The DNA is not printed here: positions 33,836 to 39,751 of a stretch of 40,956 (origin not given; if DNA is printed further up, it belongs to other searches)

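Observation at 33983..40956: Translationally coupled UvrD-like SF1 helicase plus giant DEVH helicase/DUF1998/nuclease: DruE-like candidate defence (or repair) module with no known partner genes, cut by the window edge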

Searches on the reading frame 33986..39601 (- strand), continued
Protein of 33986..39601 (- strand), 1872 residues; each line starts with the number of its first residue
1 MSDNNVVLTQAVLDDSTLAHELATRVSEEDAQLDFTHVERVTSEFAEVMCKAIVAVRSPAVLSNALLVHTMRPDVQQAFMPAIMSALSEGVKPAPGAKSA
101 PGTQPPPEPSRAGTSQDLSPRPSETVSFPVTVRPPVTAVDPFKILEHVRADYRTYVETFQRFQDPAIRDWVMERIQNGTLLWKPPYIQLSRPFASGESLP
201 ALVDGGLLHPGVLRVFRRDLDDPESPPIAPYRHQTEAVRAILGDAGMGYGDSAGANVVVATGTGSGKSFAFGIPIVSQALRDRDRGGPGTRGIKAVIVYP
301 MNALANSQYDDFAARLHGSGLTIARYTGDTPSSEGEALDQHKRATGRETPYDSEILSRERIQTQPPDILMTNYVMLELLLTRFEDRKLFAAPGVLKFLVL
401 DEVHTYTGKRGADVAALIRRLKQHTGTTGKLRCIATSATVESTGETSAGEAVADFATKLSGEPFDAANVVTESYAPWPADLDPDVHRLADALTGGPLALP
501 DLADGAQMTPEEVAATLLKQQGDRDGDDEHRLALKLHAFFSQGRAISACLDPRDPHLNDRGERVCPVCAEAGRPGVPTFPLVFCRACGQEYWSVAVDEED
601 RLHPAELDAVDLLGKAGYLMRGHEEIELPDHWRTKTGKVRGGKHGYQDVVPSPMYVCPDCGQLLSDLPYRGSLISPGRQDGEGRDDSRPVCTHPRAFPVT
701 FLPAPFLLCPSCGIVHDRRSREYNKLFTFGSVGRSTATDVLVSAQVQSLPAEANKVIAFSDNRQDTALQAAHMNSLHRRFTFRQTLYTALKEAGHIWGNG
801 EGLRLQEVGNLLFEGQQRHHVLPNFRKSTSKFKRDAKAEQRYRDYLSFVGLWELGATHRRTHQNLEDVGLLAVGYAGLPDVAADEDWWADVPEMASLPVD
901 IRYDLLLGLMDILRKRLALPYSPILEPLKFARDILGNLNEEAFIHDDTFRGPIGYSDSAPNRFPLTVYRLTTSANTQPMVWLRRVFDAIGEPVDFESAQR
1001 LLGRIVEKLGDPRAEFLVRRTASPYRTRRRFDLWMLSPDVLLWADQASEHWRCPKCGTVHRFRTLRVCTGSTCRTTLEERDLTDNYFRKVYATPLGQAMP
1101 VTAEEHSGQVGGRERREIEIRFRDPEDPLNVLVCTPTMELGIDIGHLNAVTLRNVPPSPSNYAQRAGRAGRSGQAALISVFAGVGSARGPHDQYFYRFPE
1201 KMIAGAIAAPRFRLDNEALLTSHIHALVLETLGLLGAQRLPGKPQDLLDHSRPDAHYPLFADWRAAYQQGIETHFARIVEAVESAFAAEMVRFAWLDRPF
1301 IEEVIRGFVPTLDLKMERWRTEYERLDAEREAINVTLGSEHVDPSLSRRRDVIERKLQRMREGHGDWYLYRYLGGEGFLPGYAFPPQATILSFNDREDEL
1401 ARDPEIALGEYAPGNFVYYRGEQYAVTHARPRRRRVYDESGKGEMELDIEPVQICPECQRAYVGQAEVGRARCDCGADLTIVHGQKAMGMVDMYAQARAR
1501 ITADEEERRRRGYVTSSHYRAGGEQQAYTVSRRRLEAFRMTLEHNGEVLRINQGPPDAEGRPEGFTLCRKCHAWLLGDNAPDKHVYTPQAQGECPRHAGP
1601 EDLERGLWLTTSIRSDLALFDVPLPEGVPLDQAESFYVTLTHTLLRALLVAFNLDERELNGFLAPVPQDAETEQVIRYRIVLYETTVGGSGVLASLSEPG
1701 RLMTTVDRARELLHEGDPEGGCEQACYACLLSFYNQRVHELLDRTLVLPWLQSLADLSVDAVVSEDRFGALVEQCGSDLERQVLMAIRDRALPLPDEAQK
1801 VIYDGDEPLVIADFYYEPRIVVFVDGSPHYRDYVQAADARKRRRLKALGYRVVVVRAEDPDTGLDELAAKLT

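Call 13: find_encoding_contigs(protein=P0002, flank=10000, max_places=2)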
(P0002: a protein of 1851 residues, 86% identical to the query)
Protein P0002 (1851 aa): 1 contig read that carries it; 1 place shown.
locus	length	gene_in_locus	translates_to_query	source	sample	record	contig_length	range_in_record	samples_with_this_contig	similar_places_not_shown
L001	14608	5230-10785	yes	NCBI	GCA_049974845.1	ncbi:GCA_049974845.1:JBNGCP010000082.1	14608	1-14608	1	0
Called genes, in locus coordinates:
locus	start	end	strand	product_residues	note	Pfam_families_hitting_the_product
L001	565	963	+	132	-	PF13366:PDDEXK_3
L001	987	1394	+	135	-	-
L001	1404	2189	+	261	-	PF02646:RmuC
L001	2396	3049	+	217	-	-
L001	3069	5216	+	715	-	PF05016:ParE_toxin (weak), PF13401:AAA_22 (faint), PF00580:UvrD-helicase, PF13245:AAA_19 (weak), PF13538:UvrD_C_2 (faint), PF13361:UvrD_C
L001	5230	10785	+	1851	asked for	PF00270:DEAD, PF00271:Helicase_C, PF09369:MZB (weak)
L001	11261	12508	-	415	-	PF00072:Response_reg, PF00512:HisKA, PF02518:HATPase_c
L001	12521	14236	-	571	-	PF00291:PALP, PF00072:Response_reg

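Call 14: find_encoding_contigs(protein=P0023, flank=10000, max_places=2)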
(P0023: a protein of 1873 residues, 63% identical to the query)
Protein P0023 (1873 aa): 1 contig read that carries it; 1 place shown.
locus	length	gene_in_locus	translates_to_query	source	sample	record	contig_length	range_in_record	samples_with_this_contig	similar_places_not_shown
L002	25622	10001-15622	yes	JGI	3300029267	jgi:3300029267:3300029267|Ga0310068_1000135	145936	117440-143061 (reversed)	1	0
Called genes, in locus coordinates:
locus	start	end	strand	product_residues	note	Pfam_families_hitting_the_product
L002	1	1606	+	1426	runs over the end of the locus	PF07669:Eco57I (weak)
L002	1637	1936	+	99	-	-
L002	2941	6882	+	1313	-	PF13424:TPR_12 (faint), PF17874:TPR_MalT (weak), PF12770:CHAT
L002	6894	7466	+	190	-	-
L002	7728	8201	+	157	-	PF13366:PDDEXK_3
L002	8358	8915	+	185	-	-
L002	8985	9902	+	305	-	PF02518:HATPase_c (weak)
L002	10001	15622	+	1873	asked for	PF14213:DUF4325, PF00270:DEAD, PF00271:Helicase_C, PF09369:MZB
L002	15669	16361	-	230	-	PF07385:Lyx_isomer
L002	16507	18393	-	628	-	PF02730:AFOR_N, PF01314:AFOR_C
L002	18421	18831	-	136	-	PF00701:DHDPS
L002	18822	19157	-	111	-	PF00701:DHDPS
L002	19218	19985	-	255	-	PF04055:Radical_SAM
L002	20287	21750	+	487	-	PF00884:Sulfatase, PF01663:Phosphodiest, PF16347:SGSH_C, PF14707:Sulfatase_C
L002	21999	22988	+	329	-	PF13384:HTH_23 (weak), PF13545:HTH_Crp_2 (weak), PF04545:Sigma70_r4, PF04198:Sugar-bind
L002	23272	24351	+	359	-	PF00532:Peripla_BP_1, PF13407:Peripla_BP_4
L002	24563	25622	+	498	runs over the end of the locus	PF00005:ABC_tran, PF13555:AAA_29 (faint), PF13304:AAA_21 (faint), PF00005:ABC_tran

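Call 16: find_encoding_contigs(protein=P0008, flank=10000, max_places=2)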
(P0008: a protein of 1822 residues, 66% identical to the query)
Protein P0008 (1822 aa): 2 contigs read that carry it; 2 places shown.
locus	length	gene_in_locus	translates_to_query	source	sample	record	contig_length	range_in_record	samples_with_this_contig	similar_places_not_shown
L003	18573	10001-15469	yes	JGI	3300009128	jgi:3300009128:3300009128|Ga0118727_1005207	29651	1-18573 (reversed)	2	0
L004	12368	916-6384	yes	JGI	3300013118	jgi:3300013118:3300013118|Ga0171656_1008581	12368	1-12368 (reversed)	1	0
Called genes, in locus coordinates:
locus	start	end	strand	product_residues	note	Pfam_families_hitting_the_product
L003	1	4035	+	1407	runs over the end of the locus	PF07669:Eco57I (faint)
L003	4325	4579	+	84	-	-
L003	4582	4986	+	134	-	PF13470:PIN_3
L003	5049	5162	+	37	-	-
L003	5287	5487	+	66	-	-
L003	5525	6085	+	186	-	-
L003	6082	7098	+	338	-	PF28530:DUF8426, PF04471:Mrr_cat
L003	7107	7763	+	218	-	-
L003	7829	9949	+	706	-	PF00580:UvrD-helicase, PF01443:Viral_helicase1 (faint), PF13245:AAA_19 (weak), PF13538:UvrD_C_2 (faint), PF13361:UvrD_C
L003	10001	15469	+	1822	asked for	PF00270:DEAD, PF00271:Helicase_C, PF09369:MZB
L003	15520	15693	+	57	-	-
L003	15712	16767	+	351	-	PF02661:Fic, PF22168:DIP2311-like_C (weak)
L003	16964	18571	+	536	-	?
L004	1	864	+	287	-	?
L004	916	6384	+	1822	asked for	PF00270:DEAD, PF00271:Helicase_C, PF09369:MZB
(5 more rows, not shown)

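Call 17: find_encoding_contigs(protein=P0106, flank=10000, max_places=2)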
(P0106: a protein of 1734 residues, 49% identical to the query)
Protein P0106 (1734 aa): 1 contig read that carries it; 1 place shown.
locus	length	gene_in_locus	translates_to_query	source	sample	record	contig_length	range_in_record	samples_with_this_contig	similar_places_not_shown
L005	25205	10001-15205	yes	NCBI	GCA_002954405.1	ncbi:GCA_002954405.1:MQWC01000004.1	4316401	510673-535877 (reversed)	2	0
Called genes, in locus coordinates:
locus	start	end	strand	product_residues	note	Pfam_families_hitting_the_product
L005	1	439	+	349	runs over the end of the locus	-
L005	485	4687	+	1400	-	PF02384:N6_Mtase (faint), PF07669:Eco57I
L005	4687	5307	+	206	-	PF14487:DarT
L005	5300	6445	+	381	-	PF01661:Macro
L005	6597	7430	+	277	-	PF00571:CBS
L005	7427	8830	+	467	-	PF00270:DEAD (weak), PF00271:Helicase_C (weak)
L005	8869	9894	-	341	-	-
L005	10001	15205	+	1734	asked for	PF00270:DEAD, PF00271:Helicase_C, PF09369:MZB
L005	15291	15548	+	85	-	-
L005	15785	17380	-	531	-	PF13148:DUF3987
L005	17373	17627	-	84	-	-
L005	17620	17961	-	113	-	PF12728:HTH_17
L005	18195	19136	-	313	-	-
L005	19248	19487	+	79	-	PF12728:HTH_17 (weak)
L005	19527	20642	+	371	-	PF00589:Phage_integrase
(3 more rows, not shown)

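Call 24: list_cluster_members(proteins=[P0001, P0002, P0006, P0022, P0025, P0050, P0106, P0119])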
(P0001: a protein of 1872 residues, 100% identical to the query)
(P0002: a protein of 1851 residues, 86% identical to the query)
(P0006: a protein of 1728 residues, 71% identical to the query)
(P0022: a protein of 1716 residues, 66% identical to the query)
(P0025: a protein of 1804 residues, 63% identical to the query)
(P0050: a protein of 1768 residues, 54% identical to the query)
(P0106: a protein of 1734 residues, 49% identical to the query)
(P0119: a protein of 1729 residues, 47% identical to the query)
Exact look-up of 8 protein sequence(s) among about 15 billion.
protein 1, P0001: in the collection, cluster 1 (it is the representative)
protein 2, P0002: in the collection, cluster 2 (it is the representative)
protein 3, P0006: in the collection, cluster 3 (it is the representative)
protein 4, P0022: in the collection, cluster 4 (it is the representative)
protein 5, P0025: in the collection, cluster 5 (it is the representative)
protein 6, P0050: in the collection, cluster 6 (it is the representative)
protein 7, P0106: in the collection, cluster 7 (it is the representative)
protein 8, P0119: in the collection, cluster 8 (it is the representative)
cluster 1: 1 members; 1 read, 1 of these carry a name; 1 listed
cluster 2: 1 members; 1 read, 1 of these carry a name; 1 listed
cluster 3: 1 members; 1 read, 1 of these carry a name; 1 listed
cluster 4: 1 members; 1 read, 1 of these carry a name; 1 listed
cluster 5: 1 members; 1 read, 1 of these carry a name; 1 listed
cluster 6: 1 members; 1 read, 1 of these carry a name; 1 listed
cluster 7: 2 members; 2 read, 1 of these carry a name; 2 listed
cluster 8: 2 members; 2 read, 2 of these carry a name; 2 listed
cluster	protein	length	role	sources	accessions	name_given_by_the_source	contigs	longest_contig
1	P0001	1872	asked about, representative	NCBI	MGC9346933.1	MAG: DEAD/DEAH box helicase [Anaerolineae bacterium]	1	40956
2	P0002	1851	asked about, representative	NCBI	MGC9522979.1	MAG: DEAD/DEAH box helicase [Anaerolineae bacterium]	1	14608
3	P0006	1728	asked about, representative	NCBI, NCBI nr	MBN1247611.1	MAG: DEAD/DEAH box helicase [Anaerolineae bacterium] | DEAD/DEAH box helicase [Anaerolineae bacterium]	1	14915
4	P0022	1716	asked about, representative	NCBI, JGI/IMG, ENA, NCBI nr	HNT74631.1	MAG TPA: DEAD/DEAH box helicase [Anaerolineae bacterium] | DEAD/DEAH box helicase [Anaerolineae bacterium]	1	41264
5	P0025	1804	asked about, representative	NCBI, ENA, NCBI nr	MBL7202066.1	MAG: DEAD/DEAH box helicase [Anaerolineae bacterium] | DEAD/DEAH box helicase [Anaerolineae bacterium]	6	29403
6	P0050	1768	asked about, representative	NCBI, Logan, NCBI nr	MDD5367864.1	MAG: DEAD/DEAH box helicase [Anaerolineaceae bacterium] | DEAD/DEAH box helicase [Anaerolineaceae bacterium]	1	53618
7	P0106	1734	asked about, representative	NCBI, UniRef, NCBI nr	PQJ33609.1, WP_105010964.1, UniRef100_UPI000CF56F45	hypothetical protein BSZ35_02445 [Salinibacter sp. 10B] | DEAD/DEAH box helicase n=1 Tax=Salinibacter sp. 10B TaxID=1923971 RepID=UPI000CF56F45 | DEAD/DEAH box helicase [Salinibacter sp. 10B]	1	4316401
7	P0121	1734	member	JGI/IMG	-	-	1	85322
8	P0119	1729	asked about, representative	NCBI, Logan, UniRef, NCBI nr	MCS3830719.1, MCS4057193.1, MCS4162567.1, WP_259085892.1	superfamily II DNA or RNA helicase/ribosomal protein S27AE/uncharacterized protein ... | DEAD/DEAH box helicase n=1 Tax=Salinibacter ruber TaxID=146919 RepID=UPI00216A90AF | DEAD/DEAH box helicase [Salinibacter ruber]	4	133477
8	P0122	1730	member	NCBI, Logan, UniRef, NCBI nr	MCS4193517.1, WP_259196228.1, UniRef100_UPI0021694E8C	ATP-dependent helicase YprA (DUF1998 family) [Salinibacter ruber] | DEAD/DEAH box helicase n=1 Tax=Salinibacter ruber TaxID=146919 RepID=UPI0021694E8C | DEAD/DEAH box helicase [Salinibacter ruber]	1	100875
